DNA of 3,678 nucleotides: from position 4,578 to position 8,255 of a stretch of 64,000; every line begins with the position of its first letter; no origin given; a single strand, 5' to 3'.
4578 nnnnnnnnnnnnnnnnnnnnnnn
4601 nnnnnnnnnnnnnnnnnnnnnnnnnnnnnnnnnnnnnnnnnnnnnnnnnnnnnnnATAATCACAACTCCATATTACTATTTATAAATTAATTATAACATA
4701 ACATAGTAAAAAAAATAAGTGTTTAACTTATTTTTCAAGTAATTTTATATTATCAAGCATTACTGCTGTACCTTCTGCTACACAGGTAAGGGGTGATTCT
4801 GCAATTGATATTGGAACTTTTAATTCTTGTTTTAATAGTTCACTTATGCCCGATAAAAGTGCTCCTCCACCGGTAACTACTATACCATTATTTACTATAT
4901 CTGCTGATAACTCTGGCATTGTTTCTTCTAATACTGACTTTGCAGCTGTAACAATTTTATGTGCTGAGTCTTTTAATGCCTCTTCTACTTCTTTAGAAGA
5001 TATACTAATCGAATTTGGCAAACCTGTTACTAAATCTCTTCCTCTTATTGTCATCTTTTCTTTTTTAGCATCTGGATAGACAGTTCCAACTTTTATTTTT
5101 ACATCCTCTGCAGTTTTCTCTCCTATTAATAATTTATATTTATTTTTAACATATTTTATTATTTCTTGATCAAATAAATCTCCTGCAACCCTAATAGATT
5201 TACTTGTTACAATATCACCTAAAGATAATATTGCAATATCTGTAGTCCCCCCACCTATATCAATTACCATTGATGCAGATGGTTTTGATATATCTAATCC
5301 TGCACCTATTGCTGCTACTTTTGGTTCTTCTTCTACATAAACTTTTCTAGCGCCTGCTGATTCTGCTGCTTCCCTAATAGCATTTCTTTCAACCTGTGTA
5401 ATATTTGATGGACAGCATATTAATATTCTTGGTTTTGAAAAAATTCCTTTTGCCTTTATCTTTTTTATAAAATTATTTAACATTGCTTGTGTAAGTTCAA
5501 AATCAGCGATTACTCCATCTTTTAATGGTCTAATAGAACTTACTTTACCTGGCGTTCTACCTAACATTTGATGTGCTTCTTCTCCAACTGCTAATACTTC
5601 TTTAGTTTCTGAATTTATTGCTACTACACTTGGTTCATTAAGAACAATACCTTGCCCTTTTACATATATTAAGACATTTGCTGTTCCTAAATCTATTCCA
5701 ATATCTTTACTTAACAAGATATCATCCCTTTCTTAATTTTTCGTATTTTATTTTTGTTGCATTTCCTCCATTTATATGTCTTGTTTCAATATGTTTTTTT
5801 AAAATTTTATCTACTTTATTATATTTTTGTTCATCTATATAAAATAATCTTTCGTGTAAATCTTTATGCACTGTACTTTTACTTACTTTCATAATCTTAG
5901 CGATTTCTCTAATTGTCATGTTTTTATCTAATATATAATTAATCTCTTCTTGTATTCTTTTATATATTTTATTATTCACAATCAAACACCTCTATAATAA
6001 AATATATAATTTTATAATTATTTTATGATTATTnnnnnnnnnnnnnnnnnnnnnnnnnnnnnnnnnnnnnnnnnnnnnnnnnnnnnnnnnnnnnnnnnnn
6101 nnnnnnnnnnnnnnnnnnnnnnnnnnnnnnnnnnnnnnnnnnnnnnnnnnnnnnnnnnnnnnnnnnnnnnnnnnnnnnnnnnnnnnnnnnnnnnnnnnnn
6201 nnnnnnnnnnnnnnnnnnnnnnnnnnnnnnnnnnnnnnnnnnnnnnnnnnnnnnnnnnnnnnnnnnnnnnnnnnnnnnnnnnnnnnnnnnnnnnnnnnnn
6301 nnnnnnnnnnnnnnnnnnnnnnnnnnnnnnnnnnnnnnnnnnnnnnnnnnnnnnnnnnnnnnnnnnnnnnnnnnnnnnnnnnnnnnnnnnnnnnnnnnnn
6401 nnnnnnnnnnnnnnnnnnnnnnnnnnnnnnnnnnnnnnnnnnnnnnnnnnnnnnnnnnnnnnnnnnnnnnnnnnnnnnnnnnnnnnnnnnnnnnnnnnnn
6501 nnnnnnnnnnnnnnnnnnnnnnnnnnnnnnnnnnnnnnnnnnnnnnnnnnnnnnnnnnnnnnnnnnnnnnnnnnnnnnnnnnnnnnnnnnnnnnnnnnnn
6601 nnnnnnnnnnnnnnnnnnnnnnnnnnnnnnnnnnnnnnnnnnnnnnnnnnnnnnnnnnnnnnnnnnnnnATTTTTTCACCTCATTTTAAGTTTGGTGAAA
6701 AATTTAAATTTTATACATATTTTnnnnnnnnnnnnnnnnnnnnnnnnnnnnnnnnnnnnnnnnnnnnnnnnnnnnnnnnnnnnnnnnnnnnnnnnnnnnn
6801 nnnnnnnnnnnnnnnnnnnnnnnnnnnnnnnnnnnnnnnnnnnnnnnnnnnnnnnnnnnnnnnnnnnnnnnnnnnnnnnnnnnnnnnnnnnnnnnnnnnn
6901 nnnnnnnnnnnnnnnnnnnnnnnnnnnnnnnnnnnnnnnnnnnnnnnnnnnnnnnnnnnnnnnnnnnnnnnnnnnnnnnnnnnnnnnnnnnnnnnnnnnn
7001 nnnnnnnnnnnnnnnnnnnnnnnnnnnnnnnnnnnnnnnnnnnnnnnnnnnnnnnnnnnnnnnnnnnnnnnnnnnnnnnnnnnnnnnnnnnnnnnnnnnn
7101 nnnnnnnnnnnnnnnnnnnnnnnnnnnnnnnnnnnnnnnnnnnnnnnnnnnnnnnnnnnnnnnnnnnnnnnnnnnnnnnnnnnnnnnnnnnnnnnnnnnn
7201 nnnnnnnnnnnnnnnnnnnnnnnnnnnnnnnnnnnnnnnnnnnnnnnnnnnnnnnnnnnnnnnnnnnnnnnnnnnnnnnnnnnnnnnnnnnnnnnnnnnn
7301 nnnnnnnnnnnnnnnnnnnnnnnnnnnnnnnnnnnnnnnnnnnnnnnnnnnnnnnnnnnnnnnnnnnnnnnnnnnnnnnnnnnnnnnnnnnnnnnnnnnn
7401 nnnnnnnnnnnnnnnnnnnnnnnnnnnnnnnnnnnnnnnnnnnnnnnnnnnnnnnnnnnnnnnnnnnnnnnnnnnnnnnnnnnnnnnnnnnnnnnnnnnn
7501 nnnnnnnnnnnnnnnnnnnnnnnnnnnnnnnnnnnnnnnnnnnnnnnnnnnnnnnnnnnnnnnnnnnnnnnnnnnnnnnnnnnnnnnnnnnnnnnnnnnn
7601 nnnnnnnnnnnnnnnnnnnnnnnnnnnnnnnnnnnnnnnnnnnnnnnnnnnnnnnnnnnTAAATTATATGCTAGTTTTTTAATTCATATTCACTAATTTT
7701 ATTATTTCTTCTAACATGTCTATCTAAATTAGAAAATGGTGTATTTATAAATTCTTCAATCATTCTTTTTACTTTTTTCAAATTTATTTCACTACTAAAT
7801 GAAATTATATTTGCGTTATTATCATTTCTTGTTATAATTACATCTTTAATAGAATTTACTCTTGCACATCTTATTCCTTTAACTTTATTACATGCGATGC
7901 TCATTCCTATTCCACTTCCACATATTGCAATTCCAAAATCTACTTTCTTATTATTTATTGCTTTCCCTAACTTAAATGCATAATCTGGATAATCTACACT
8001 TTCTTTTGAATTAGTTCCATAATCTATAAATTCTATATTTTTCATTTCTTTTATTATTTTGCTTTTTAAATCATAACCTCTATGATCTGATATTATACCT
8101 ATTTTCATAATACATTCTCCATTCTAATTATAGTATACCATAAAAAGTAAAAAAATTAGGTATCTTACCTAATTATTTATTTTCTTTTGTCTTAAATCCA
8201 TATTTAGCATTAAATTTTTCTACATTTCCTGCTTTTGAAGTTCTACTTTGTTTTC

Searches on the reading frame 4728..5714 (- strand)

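Call 47: search_protein_families(library=pfam, proteins=[window:4728-5714:-], max_evalue=0.00001)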
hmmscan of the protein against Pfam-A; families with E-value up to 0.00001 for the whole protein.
window:4728-5714:- (328 aa): 5 families
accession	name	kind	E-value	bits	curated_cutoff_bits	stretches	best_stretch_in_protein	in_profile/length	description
PF06723.19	MreB_Mbl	-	1.6e-148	494.3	27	1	2-327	1-326/327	MreB/Mbl protein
PF00012.26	HSP70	-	1e-13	50.8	20.6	1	97-319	136-371/599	Hsp70 protein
PF14450.12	FtsA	-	2e-13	51.2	31.8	1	149-307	1-112/127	Cell division protein FtsA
PF00022.25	Actin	-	7.5e-13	48.3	27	1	28-200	31-203/410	Actin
PF06277.17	EutA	-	1.1e-06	28.3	27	1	130-239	124-234/475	Ethanolamine utilisation protein EutA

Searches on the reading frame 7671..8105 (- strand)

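Call 47: search_protein_families(library=pfam, proteins=[window:7671-8105:-], max_evalue=0.00001)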
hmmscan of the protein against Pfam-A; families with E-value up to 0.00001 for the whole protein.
window:7671-8105:- (144 aa): 1 family
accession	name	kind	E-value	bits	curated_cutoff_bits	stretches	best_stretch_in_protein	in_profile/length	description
PF02502.23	LacAB_rpiB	-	2e-45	154.6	24.7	1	2-137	1-138/138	Ribose/Galactose Isomerase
